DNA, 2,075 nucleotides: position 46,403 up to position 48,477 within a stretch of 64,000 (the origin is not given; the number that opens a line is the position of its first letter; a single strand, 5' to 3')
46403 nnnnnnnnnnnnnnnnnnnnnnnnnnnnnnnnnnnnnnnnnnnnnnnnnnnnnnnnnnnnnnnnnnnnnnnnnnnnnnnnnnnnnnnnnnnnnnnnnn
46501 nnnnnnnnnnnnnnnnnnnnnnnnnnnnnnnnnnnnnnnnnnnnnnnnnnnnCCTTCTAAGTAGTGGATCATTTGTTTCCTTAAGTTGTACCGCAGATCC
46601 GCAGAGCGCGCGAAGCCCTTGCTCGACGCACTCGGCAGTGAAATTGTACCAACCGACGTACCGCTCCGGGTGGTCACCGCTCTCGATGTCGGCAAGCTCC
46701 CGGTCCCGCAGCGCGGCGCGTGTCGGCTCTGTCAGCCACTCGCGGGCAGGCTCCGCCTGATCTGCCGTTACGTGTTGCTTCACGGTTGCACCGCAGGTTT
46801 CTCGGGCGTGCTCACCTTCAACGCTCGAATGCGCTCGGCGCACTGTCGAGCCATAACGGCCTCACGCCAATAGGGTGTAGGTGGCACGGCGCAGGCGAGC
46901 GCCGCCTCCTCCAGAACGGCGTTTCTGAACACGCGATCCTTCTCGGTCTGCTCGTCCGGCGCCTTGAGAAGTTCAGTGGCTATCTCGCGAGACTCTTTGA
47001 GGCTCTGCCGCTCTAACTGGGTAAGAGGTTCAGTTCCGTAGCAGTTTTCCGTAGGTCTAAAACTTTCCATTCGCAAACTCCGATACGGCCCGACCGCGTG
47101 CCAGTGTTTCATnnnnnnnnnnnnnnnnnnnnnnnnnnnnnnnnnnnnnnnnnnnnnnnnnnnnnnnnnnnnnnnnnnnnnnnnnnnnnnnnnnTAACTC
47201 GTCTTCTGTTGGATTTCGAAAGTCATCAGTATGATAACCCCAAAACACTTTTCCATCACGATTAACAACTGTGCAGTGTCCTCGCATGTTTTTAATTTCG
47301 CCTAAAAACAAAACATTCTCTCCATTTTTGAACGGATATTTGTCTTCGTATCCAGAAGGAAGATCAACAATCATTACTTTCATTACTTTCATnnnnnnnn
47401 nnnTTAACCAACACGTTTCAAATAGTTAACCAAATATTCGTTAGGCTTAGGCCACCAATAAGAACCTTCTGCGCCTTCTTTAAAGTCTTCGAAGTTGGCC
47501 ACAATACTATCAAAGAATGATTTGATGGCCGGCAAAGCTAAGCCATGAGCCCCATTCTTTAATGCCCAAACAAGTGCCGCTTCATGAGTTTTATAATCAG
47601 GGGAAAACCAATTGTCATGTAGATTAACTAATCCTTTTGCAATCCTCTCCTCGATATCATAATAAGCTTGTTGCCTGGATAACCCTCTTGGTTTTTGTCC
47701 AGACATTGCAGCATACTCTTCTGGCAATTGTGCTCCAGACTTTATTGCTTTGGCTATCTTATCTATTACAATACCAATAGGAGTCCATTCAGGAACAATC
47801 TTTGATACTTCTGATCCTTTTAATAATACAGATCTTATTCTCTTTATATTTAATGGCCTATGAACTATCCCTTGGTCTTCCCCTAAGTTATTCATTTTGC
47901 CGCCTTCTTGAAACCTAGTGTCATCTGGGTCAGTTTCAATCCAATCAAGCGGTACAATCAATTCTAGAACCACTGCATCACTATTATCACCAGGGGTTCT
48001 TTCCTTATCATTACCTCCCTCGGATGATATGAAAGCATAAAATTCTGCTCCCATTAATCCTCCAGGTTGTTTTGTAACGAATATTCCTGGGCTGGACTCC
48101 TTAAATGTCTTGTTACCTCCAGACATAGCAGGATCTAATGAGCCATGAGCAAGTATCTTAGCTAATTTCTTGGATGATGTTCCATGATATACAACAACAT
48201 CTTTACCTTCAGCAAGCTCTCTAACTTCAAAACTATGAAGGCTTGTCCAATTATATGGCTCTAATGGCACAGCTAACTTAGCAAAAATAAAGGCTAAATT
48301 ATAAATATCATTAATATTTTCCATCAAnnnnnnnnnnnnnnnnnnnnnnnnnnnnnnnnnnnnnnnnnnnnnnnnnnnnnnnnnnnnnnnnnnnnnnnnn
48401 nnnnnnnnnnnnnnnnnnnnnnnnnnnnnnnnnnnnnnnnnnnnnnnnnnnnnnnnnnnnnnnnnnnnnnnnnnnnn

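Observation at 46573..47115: Roughly 60% GC island inserted between the macro-like gene and downstream genes, expressed from a native AT-rich phage promoter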

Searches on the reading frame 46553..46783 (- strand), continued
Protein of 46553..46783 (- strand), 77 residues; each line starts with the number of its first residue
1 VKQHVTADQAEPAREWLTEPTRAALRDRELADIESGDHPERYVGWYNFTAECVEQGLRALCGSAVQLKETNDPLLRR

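Call 106: search_dna_similar(query=L006:1-1227:-, collection=phages, mode=protein, max_rows=12)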
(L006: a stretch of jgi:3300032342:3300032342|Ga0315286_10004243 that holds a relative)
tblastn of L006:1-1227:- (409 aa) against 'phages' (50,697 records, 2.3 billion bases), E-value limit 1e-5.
Records with a match: 1597; places in all: 1597; records where one place covers at least 80% of the query: 1074.
Best place of each record, by identity: <60% 1597.
By first word of the organism name: Mycobacterium 290; Bacillus 158; Escherichia 123; Staphylococcus 118; Acinetobacter 110; Pseudomonas 108; Salmonella 87; Gordonia 83; Vibrio 67; Stx2a-converting 59; and 97 more.
By host as written in the record: - 213; Mycobacterium smegmatis mc2 155 195; Gordonia terrae 3612 62; Escherichia coli 56; Acinetobacter baumannii 51; Mycobacterium smegmatis mc#155 48; Pseudomonas aeruginosa 45; Staphylococcus aureus 32; and 440 more.
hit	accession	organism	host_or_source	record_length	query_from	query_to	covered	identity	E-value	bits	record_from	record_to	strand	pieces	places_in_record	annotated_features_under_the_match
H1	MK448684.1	Streptococcus phage Javan151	Streptococcus dysgalactiae ERR109312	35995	20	409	95%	40.0%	3e-81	278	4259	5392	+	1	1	replicative DNA helicase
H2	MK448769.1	Streptococcus phage Javan471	Streptococcus pyogenes ERR448936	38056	20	409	95%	40.0%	3e-81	278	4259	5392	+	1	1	replicative DNA helicase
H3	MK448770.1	Streptococcus phage Javan477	Streptococcus pyogenes ERR473551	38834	20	409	95%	40.0%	7e-81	276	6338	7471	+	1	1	replicative DNA helicase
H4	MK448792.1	Streptococcus phage Javan521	Streptococcus pyogenes MGAS8232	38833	20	409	95%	40.0%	7e-81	276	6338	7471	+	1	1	replicative DNA helicase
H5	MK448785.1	Streptococcus phage Javan507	Streptococcus pyogenes MGAS315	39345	20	409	95%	40.0%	7e-81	276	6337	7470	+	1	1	replicative DNA helicase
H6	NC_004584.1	Streptococcus phage 315.1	Streptococcus pyogenes MGAS315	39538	20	409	95%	40.0%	7e-81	276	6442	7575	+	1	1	putative DNA polymerase III delta prime subunit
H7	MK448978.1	Streptococcus phage Javan532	Streptococcus pyogenes SSI-1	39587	20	409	95%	40.0%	7e-81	276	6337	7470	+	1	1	replicative DNA helicase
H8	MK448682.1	Streptococcus phage Javan143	Streptococcus dysgalactiae ERR085067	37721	20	409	95%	39.7%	2e-82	280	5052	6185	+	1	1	replicative DNA helicase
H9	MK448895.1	Streptococcus phage Javan274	Streptococcus iniae Si1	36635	20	409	95%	39.7%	4e-82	280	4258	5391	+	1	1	replicative DNA helicase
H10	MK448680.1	Streptococcus phage Javan139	Streptococcus dysgalactiae ERR085058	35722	20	409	95%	39.7%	7e-82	279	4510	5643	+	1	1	replicative DNA helicase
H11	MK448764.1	Streptococcus phage Javan457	Streptococcus pyogenes ERR111888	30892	20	409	95%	39.2%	3e-81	278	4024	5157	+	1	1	replicative DNA helicase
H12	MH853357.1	Streptococcus phage LF3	Streptococcus agalactiae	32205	20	409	95%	38.7%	1e-77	267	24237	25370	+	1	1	replicative DNA helicase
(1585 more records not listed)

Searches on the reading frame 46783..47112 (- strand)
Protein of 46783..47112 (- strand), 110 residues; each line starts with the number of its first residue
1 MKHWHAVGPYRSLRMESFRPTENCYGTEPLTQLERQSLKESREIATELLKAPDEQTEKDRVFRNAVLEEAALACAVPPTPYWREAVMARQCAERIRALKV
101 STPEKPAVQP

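Call 7: search_protein_families(library=pfam, proteins=[window:46783-47112:-], max_evalue=1)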
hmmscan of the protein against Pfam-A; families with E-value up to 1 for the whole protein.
seq(110 aa): 0 families

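Call 8: search_protein_families(library=phrogs, proteins=[window:46783-47112:-], max_evalue=1)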
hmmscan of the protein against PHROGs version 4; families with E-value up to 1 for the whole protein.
seq(110 aa): 0 families

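Call 13: find_homologous_proteins(query=window:46783-47112:-, max_evalue=0.01)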
Query seq(110 aa) (110 aa): 5 proteins with E <= 0.01 among 7 candidates.
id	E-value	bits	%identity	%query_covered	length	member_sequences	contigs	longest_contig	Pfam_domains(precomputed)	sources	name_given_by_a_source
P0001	2.5e-66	238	99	100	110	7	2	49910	-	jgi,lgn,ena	-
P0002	7.1e-30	121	98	52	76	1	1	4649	-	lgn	-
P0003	2.3e-15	75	73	50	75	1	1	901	-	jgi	jgi:hypothetical protein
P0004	2.4e-11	62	69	45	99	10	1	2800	-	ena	-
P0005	3.8e-5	42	53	52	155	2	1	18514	-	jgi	jgi:hypothetical protein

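Call 19: find_encoding_contigs(protein=P0001, flank=10000, max_places=4)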
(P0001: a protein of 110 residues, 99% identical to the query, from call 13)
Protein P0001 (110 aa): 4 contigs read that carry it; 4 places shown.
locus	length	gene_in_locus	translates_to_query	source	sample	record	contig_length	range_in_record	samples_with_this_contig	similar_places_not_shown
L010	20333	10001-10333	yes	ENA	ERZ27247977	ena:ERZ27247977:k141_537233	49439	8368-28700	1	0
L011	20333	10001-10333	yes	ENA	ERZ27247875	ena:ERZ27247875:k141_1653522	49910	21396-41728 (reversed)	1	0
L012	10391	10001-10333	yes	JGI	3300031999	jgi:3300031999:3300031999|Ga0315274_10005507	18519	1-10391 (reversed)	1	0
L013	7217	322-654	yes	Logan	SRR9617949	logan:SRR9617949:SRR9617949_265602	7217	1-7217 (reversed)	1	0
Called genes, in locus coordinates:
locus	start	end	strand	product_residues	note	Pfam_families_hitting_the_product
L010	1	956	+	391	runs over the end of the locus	PF03712:Cu2_monoox_C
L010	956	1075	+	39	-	-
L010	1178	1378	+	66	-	-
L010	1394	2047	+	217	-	-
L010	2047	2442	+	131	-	-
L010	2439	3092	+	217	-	-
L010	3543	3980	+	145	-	-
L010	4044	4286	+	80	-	-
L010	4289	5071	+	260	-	-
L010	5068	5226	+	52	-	-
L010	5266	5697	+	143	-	-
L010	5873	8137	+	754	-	PF00004:AAA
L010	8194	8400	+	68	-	-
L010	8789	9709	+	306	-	-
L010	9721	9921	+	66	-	-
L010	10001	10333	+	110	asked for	-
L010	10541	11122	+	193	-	-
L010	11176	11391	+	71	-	-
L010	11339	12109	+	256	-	PF13469:Sulfotransfer_3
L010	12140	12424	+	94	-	-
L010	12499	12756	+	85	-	-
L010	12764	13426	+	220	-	PF09414:RNA_ligase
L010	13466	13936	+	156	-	-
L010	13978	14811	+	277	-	-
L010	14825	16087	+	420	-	PF14311:DUF4379 (faint)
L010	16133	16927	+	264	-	-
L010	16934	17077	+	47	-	-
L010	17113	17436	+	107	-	-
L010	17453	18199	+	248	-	-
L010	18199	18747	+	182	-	-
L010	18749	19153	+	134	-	-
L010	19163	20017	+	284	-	-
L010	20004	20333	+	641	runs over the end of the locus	PF00795:CN_hydrolase, PF02540:NAD_synthase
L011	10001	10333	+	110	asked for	-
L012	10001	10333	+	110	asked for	-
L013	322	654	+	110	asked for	-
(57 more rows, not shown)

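Call 20: find_encoding_contigs(protein=P0002, flank=5000, max_places=3)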
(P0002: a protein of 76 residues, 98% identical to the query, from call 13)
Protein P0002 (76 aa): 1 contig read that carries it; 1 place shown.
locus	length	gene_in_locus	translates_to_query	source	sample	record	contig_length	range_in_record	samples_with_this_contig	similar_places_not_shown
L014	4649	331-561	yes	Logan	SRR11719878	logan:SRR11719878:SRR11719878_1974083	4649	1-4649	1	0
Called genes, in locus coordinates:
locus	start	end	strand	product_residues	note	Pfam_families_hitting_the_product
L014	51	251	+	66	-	-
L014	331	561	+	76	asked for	-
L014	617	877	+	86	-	-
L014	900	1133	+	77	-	-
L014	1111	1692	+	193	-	-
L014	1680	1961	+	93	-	-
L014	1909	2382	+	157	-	PF13469:Sulfotransfer_3 (weak)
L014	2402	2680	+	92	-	-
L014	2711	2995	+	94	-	-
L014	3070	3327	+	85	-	-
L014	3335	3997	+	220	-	PF09414:RNA_ligase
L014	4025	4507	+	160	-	-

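Call 37: search_protein_families(library=ncbifam, proteins=[window:46783-47112:-, P0005, P0004], max_evalue=1)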
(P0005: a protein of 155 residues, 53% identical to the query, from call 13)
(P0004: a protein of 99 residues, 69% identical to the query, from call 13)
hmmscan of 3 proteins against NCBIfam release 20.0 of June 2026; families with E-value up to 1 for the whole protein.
seq(110 aa): 0 families

P0005 (155 aa): 1 family
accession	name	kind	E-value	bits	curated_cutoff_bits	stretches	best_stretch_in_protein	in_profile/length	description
NF045720.1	rubredox_RCKP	subfamily_domain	0.016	14.8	45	1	14-27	6-19/34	RCKP-type rubredoxin-like domain-containing protein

P0004 (99 aa): 0 families

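Call 38: search_protein_families(library=padloc, proteins=[window:46783-47112:-, P0005, P0004], max_evalue=1)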
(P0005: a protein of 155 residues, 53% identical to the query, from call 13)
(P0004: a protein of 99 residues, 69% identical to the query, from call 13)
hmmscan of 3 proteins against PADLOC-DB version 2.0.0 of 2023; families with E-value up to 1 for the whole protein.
seq(110 aa): 2 families
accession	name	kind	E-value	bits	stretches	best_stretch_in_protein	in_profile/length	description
PDLC02439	BrxA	-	0.023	12.2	1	39-74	19-54/200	BrxA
PDLC02457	BrxA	-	0.028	12.1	1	38-75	19-56/201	BrxA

P0005 (155 aa): 0 families

P0004 (99 aa): 0 families

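Call 43: search_solved_structures(query=A2, max_evalue=10)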
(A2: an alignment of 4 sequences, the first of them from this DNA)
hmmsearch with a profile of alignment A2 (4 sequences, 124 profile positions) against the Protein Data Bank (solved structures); distinct sequences matched with E-value up to 10: 0.

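Call 56: search_protein_families(library=pfam, proteins=[P0005, P0004], max_evalue=1)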
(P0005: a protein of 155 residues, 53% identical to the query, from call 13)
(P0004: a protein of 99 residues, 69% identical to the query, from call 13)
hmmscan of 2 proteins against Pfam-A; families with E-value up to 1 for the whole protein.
P0005 (155 aa): 1 family
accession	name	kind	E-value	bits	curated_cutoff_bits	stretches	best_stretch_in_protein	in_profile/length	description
PF13248.11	Zn_ribbon_3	-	0.01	15.7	27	0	77-84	17-24/26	zinc-ribbon domain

P0004 (99 aa): 0 families

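Call 57: search_protein_families(library=phrogs, proteins=[P0005, P0004], max_evalue=1)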
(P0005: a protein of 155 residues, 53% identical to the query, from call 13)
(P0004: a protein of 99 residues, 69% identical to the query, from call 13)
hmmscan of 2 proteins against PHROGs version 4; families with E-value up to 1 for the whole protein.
P0005 (155 aa): 0 families

P0004 (99 aa): 0 families

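Call 61: search_protein_representatives(protein=window:46783-47112:-)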
Query: 110 residues. Proteins with E-value up to 0.001 (for the whole library): 5; up to 1e-10: 3; up to 1e-30: 0. The best 5 are listed.
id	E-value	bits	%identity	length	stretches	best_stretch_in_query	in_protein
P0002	2.3e-30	121.1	87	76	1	1-67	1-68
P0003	7.2e-16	74.5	67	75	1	45-110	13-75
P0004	7.7e-12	61.6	69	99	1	54-103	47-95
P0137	2.0e-06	44.2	61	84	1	54-110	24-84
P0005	1.2e-05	41.7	61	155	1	54-110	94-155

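Call 81: find_encoding_contigs(protein=P0005, flank=5000, max_places=2)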
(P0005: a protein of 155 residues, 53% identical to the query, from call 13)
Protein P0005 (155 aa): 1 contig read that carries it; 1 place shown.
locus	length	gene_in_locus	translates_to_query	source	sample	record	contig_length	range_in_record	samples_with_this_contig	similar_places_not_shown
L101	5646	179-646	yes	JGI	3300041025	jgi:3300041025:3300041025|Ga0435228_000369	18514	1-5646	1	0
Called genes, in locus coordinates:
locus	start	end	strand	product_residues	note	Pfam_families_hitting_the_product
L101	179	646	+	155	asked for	-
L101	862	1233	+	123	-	-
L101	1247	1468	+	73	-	-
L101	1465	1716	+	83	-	-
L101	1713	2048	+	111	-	-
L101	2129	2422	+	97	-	-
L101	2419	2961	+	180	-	-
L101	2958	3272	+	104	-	-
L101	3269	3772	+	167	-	-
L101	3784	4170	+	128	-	-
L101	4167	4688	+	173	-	-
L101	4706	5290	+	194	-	-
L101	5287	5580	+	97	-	-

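Call 82: find_encoding_contigs(protein=P0004, flank=3000, max_places=2)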
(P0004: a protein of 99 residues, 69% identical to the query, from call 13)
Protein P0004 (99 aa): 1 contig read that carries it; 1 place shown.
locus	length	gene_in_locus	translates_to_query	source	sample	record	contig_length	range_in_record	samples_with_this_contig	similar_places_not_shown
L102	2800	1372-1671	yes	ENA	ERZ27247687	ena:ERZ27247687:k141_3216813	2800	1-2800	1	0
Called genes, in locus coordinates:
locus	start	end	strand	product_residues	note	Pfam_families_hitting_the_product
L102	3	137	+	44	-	?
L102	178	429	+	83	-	-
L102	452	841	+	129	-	-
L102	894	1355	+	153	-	-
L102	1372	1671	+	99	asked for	-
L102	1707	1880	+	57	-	-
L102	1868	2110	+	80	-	-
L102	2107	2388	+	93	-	-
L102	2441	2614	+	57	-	-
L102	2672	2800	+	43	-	?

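Call 84: predict_structure(alignment_id=A3)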
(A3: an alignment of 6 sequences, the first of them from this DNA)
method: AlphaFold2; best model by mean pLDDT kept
length: 110 residues; sequences in the alignment: 6
mean_pLDDT: 66.1   pTM: 0.40
mean pLDDT of the five models: 66.1, 65.3, 63.6, 63.3, 59.0
residues with pLDDT >= 90: 10; 70-90: 43; 50-70: 27; < 50: 30
segments of 3 or more residues with pLDDT < 50: 1-26, 106-109
pLDDT, mean of each block of 10 residues (from residue 1): 39 41 52 77 68 68 90 76 74 88 53
secondary structure, 60 per line:
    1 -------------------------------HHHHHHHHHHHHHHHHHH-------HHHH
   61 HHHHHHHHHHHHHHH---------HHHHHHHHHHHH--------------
elements in order: H32-49 H57-75 H85-96

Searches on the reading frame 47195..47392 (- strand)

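Call 7: search_protein_families(library=pfam, proteins=[window:47195-47392:-], max_evalue=1)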
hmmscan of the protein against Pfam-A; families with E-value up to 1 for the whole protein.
seq(66 aa): 2 families
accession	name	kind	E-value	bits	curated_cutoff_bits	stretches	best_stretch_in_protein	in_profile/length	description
PF00444.23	Ribosomal_L36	-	0.13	12.8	26.1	1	32-50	6-24/38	Ribosomal protein L36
PF09229.17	Aha1_N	-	0.15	12.7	23.6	1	28-53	29-54/136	Activator of Hsp90 ATPase, N-terminal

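Call 8: search_protein_families(library=phrogs, proteins=[window:47195-47392:-], max_evalue=1)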
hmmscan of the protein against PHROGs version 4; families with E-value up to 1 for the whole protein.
seq(66 aa): 1 family
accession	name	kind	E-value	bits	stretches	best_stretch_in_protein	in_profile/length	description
phrog_29069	-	unknown function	0.21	12.4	1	41-56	17-33/55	-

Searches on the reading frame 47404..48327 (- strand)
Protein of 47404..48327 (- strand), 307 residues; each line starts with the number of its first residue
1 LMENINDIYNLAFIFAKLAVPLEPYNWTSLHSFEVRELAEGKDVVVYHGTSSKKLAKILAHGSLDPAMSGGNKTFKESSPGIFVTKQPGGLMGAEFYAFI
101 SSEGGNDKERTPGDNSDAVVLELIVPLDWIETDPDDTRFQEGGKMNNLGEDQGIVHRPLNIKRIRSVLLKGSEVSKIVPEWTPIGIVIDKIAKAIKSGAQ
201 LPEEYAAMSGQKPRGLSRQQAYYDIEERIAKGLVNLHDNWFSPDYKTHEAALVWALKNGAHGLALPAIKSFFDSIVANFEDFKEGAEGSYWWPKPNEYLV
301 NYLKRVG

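Call 7: search_protein_families(library=pfam, proteins=[window:47404-48327:-], max_evalue=1)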
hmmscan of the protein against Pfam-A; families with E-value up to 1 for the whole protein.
window:47404-48327:- (307 aa): 0 families

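Call 8: search_protein_families(library=phrogs, proteins=[window:47404-48327:-], max_evalue=1)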
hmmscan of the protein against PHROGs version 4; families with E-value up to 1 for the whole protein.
window:47404-48327:- (307 aa): 2 families
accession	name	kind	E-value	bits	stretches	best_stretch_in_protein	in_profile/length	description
phrog_13493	-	unknown function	0.0021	19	1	44-169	12-138/208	-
phrog_28945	-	unknown function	0.27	12.4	1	188-258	27-98/105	-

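Call 30: find_related_loci(query=window:47404-48327:-, collection=viral_contigs, flank=4000)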
Query window:47404-48327:- (307 aa) in viral_contigs; peptide patterns used: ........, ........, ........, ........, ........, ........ (x = any residue, [..] = any of these).
11 stretches matched a pattern, but none encodes a relative of the query by tblastn (E <= 1e-3).
